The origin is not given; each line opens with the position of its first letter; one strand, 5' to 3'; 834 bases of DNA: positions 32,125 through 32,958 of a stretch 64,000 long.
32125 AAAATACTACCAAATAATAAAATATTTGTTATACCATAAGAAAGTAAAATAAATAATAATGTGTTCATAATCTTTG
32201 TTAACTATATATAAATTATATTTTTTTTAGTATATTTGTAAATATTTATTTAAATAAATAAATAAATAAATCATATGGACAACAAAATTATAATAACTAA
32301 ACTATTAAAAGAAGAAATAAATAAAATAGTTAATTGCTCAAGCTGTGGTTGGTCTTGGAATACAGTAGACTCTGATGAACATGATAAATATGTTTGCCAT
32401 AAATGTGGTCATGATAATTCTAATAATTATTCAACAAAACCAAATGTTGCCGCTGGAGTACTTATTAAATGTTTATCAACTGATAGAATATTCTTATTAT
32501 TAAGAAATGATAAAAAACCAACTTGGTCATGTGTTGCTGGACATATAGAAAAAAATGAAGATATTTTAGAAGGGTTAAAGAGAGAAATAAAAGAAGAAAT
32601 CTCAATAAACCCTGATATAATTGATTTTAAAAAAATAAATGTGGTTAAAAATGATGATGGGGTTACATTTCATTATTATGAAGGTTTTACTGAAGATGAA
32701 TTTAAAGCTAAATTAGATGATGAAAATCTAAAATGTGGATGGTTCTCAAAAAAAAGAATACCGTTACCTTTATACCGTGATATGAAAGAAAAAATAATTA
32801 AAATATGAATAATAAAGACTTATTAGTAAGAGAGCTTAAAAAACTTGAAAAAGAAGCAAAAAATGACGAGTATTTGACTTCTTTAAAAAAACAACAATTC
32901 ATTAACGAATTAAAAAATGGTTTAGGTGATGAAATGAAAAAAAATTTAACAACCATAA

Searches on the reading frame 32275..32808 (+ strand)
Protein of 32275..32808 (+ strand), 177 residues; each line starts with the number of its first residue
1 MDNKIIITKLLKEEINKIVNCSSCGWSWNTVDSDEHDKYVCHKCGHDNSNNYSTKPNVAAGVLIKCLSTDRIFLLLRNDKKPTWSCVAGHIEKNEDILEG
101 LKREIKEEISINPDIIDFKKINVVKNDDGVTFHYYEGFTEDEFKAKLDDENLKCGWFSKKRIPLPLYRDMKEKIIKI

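Call 81: search_protein_families(library=pfam, proteins=[window:32275-32808:+], max_evalue=0.01)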
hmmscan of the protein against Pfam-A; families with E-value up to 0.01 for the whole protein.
window:32275-32808:+ (177 aa): 1 family
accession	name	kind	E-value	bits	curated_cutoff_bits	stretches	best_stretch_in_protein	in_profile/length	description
PF00293.34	NUDIX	-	2.7e-12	47.3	21.1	1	57-168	3-125/134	NUDIX domain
